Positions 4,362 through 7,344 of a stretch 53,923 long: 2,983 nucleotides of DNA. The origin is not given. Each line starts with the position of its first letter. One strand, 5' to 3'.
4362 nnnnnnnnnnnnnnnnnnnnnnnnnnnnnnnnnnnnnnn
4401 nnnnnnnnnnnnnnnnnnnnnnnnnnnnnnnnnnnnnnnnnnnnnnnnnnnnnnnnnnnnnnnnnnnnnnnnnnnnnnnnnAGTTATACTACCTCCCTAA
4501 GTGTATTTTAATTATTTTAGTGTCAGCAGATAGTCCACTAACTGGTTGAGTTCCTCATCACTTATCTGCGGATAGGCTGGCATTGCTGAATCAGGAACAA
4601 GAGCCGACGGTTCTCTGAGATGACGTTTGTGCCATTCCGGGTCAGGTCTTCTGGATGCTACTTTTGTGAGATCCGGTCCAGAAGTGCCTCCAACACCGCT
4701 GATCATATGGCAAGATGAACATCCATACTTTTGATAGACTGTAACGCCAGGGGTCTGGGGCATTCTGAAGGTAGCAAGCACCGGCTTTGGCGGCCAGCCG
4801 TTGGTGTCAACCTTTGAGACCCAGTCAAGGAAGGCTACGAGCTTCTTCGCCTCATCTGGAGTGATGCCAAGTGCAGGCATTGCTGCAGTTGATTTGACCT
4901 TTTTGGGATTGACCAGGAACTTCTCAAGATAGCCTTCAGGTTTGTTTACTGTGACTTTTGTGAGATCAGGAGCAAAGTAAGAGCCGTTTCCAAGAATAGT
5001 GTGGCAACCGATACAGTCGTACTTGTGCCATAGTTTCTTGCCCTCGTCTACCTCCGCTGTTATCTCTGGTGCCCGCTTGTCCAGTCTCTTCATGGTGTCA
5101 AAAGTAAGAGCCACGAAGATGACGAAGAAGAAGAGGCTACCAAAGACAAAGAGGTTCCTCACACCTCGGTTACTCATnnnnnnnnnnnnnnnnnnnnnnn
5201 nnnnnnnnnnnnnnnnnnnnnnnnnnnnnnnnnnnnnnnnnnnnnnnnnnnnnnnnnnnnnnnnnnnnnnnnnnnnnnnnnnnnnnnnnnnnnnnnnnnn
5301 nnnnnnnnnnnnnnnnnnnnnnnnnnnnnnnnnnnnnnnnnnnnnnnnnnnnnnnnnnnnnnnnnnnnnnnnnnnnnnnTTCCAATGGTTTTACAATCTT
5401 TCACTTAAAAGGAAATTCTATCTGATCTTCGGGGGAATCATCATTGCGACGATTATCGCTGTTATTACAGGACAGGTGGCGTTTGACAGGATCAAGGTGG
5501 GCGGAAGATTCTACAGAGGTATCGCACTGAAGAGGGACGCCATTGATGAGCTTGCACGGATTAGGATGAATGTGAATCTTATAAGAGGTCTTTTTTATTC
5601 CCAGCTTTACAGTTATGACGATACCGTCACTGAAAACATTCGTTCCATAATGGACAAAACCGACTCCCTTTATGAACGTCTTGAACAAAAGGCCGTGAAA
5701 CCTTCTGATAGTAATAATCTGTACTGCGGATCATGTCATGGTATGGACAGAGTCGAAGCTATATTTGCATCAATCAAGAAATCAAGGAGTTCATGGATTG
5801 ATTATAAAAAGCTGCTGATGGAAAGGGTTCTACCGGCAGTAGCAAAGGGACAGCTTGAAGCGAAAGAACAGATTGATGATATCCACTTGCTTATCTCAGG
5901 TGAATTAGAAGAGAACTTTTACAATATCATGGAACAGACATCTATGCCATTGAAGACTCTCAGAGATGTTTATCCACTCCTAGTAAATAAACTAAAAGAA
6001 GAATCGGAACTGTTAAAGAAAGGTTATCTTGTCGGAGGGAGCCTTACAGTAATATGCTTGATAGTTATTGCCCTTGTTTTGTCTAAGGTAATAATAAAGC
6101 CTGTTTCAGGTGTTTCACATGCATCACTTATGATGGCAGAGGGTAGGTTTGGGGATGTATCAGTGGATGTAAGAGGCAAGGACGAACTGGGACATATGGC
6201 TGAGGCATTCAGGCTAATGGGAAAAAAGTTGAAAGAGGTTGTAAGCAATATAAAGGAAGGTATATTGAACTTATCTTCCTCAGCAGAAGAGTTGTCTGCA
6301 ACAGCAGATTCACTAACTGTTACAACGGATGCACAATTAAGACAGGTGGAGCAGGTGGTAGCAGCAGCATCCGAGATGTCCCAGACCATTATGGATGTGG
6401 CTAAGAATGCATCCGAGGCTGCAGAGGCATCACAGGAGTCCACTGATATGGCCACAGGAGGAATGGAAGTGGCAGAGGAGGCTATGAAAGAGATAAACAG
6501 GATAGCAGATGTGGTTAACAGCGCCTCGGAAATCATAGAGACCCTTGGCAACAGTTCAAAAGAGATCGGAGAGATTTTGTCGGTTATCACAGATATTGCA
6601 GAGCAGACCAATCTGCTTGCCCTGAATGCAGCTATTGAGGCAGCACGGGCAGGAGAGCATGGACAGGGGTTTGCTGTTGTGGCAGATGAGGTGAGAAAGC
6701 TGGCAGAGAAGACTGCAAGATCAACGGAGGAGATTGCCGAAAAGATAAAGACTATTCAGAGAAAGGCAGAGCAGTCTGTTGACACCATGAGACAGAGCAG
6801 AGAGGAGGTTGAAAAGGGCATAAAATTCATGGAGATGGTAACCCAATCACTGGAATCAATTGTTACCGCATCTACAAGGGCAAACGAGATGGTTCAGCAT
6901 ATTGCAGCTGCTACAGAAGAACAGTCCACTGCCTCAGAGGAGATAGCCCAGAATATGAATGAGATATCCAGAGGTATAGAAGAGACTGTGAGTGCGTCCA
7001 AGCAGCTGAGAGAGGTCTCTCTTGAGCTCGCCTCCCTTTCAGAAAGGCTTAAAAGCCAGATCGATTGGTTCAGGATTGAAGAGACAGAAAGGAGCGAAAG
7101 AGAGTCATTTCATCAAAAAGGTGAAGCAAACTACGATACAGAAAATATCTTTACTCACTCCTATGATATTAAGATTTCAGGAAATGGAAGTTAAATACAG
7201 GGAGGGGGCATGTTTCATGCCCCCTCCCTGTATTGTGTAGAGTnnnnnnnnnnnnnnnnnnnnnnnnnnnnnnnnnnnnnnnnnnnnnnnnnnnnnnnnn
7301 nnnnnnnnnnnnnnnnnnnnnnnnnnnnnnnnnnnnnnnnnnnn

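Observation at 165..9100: Compact nitrogen-oxide / periplasmic cytochrome island with an unusual gene combination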

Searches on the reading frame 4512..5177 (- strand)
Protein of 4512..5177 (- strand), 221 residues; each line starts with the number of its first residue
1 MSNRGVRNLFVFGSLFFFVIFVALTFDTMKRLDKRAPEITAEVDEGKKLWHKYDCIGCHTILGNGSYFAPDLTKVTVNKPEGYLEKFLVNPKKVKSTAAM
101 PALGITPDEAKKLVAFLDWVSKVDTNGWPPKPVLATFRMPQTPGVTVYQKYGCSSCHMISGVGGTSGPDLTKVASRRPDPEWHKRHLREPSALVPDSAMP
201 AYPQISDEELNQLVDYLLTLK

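Call 3: search_protein_families(library=pfam, proteins=[window:4512-5177:-], max_evalue=0.01)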
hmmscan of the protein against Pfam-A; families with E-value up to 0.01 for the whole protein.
window:4512-5177:- (221 aa): 5 families
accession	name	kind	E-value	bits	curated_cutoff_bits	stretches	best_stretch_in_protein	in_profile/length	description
PF00034.26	Cytochrom_C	-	1.5e-22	81.1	21.3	2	143-221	3-90/90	Cytochrome c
PF13442.11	Cytochrome_CBB3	-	8.3e-19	68.1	27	2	143-217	5-68/68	Cytochrome C oxidase, cbb3-type, subunit III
PF02433.20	FixO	-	9.3e-15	55.1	29.6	1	166-211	102-146/219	Cytochrome C oxidase, mono-heme subunit/FixO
PF22085.1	NorB_cytochrome_c-like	-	3.6e-08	34.4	29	1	41-89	16-64/181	Nitric oxide reductase subunit B, cytochrome c-like domain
PF18509.6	MCR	-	0.00016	21.6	30.4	0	51-64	11-29/30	Magnetochrome domain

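Call 4: search_protein_families(library=ncbifam, proteins=[window:4512-5177:-], max_evalue=0.01)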
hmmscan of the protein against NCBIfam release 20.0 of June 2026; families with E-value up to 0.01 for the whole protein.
window:4512-5177:- (221 aa): 14 families
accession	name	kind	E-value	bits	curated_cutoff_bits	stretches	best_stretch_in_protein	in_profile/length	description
NF011055.0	PRK14487.1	subfamily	2.1e-18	66.6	218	1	166-211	108-152/212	cbb3-type cytochrome c oxidase subunit II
TIGR04485.1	thiosulf_SoxX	equivalog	1.9e-17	63.7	61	2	152-220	4-78/78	sulfur oxidation c-type cytochrome SoxX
TIGR02603.1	CxxCH_TIGR02603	domain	2.6e-15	56.6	68.15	2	42-93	2-52/134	putative heme-binding domain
TIGR00781.1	ccoO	equivalog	9.1e-14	51.7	200.65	1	166-210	102-145/232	cytochrome-c oxidase, cbb3-type subunit II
NF011054.0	PRK14486.1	equivalog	3.7e-12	46.3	447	1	166-211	103-147/294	putative bifunctional cbb3-type cytochrome c oxidase subunit II/cytochrome c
NF040971.1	cytc_ExtS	equivalog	5.6e-12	45.5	100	1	40-78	75-113/262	selenite/tellurite reduction operon c-type cytochrome lipoprotein ExtS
NF045774.1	cytochro_C551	exception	1.2e-08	34.9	118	1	37-117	33-106/110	cytochrome c551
NF011053.0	PRK14485.1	subfamily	1.8e-08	33.1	1080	1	166-211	591-635/716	putative bifunctional cbb3-type cytochrome c oxidase subunit I/II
NF045773.1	cytochro_C550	exception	7.5e-08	32.3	125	1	40-117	45-116/118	cytochrome c550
NF050122.1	bc1_QcrC_actin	exception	8.3e-07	28.6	200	0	30-75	29-72/253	cytochrome bc1 complex diheme cytochrome c subunit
TIGR04494.1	c550_PedF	equivalog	4.9e-05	23.2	122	0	152-205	61-114/133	cytochrome c-550 PedF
TIGR00782.1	ccoP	equivalog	0.00013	21.4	179.95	0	33-104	193-263/285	cytochrome-c oxidase, cbb3-type subunit III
NF045930.1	Cytc6PetJCyano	equivalog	0.004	17.1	135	0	20-79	5-63/110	cytochrome c6 PetJ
TIGR03874.1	4cys_cytochr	equivalog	0.0045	16.8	161.75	0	52-105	41-97/143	c-type cytochrome, methanol metabolism-related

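Call 7: search_solved_structures(query=window:4512-5177:-, max_evalue=0.01, show_alignments=2)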
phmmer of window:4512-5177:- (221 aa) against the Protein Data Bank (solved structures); distinct sequences matched with E-value up to 0.01: 16.
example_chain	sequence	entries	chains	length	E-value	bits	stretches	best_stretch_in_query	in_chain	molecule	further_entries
3o0r_C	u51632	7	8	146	1.9e-27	99.4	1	6-131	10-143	Nitric oxide reductase subunit C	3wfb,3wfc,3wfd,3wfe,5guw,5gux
4xyd_B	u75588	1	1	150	5.4e-21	78.3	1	6-131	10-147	NorC-like protein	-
8smr_F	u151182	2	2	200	3.1e-09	39.8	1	165-210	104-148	Cbb3-type Cytochrome C oxidase subunit II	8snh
9l08_A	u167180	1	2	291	3.2e-09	39.8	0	140-180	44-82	Covalently Connected Cytochrome c555 trimer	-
3mk7_B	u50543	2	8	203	1.1e-08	38.1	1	165-210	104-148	Cytochrome c oxidase, cbb3-type, subunit O | Cbb3-type cytochrome c oxidase subunit II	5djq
9g6b_B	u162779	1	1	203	1.2e-08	37.9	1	165-210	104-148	Cbb3-type cytochrome c oxidase subunit II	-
7zs0_A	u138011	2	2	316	1.3e-06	31.3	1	86-195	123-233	Hypothetical (Diheme) protein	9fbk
7zs1_A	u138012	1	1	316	1.3e-06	31.3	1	86-195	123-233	Hypothetical (Diheme) protein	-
7zs2_A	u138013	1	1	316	1.3e-06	31.3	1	86-195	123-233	Hypothetical (Diheme) protein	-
9g83_u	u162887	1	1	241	3.6e-06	29.8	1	164-207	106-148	Cytochrome c oxidase, cbb3-type, subunit II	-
6xkw_o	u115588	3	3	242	3.6e-06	29.8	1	164-210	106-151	Cytochrome c oxidase, Cbb3-type, subunit II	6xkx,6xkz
2yev_B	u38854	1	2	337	0.00026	23.7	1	146-221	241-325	CYTOCHROME C OXIDASE SUBUNIT 2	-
6kls_C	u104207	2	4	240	0.00039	23.2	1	67-131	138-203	Cytochrome c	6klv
4dy9_A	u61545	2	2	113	0.0019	20.9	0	35-93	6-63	Cytochrome c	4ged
2d0s_A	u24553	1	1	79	0.0051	19.5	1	150-221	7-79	cytochrome c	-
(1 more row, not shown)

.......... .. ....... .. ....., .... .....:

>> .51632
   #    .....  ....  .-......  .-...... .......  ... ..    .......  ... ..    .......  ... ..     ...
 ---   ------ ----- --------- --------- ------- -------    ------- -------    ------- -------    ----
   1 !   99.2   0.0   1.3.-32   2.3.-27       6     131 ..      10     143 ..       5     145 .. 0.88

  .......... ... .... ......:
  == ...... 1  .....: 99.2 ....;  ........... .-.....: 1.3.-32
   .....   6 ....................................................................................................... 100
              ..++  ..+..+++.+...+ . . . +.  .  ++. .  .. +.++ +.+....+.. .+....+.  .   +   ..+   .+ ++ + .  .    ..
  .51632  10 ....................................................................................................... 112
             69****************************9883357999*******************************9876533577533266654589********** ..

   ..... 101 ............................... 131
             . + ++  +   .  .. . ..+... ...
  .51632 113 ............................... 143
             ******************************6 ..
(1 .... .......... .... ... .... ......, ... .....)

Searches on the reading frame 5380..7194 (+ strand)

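Call 3: search_protein_families(library=pfam, proteins=[window:5380-7194:+], max_evalue=0.01)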
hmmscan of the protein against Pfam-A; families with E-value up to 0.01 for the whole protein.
window:5380-7194:+ (604 aa): 3 families
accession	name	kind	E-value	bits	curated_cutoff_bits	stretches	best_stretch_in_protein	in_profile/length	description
PF00015.26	MCPsignal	-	7.2e-51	172.9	34.6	2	387-530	26-169/172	Methyl-accepting chemotaxis protein (MCP) signalling domain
PF00672.30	HAMP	-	1.5e-07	32.1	25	1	234-285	2-52/53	HAMP domain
PF11887.13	Mce4_CUP1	-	0.00057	20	32.6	1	270-385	45-160/222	Cholesterol uptake porter CUP1 of Mce4, putative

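Call 4: search_protein_families(library=ncbifam, proteins=[window:5380-7194:+], max_evalue=0.01)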
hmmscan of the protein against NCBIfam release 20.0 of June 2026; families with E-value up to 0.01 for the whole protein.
window:5380-7194:+ (604 aa): 13 families
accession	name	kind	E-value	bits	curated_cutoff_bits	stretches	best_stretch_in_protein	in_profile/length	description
NF058645.1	MCPCtpMPsAe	equivalog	1.8e-63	215.2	900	1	221-566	212-558/558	methyl-accepting chemotaxis protein CtpM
NF007309.0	PRK09793.1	equivalog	1.1e-39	136.8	903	1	223-578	196-525/533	methyl-accepting chemotaxis protein IV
NF047851.1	MCPCitTducer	equivalog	1.6e-37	129.8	900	1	223-576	202-526/553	methyl-accepting chemotaxis citrate transducer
NF011622.0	PRK15048.1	equivalog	7.8e-37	127.6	900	1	223-574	201-523/553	methyl-accepting chemotaxis protein II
NF011615.0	PRK15041.1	equivalog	2.5e-35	122.2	947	1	222-576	200-527/554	methyl-accepting chemotaxis protein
NF041847.1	transduc_aer2_vibrio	equivalog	1.8e-34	119.1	1200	1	238-576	455-771/804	aerotaxis transducer Aer2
NF050802.1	AspChtxCcaA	equivalog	5.4e-26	91.2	1300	1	310-514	489-693/700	aspartate chemotaxis receptor CcaA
NF033092.0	HK_WalK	equivalog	3.9e-09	35.7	725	1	209-409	172-365/594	cell wall metabolism sensor histidine kinase WalK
NF038263.1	prot_phos_SiaA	equivalog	2.8e-07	29.4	700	1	221-295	317-390/658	biofilm regulation protein phosphatase SiaA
NF008184.0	PRK10935.1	equivalog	5.6e-07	28.6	553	1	218-387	156-336/565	nitrate/nitrite two-component system sensor histidine kinase NarQ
TIGR00996.1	Mtu_fam_mce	paralog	8.1e-06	25.2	140.5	1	273-406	158-288/291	MCE family protein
NF042953.1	Hhe_antiphage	equivalog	0.0019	15.6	2000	1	313-553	534-777/1797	DUF4011 domain-containing anti-phage protein Hhe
NF045780.1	TrlF_fam_ATP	equivalog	0.0049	15.6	350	1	314-591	466-747/944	TrlF family AAA-like ATPase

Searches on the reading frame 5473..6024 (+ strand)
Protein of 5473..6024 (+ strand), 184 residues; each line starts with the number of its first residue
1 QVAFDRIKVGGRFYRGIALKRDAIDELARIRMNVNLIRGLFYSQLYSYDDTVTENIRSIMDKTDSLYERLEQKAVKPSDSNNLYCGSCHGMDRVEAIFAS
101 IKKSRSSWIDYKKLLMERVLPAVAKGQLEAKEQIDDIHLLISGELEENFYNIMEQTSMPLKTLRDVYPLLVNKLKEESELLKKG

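Call 46: search_solved_structures(query=window:5473-6024:+, max_evalue=10, show_alignments=2)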
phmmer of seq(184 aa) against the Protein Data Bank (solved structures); distinct sequences matched with E-value up to 10: 1.
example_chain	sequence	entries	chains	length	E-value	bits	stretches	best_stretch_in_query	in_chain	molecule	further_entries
4okv_E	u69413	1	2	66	0.85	12.8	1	42-94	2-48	Anti-platelet aggregation protein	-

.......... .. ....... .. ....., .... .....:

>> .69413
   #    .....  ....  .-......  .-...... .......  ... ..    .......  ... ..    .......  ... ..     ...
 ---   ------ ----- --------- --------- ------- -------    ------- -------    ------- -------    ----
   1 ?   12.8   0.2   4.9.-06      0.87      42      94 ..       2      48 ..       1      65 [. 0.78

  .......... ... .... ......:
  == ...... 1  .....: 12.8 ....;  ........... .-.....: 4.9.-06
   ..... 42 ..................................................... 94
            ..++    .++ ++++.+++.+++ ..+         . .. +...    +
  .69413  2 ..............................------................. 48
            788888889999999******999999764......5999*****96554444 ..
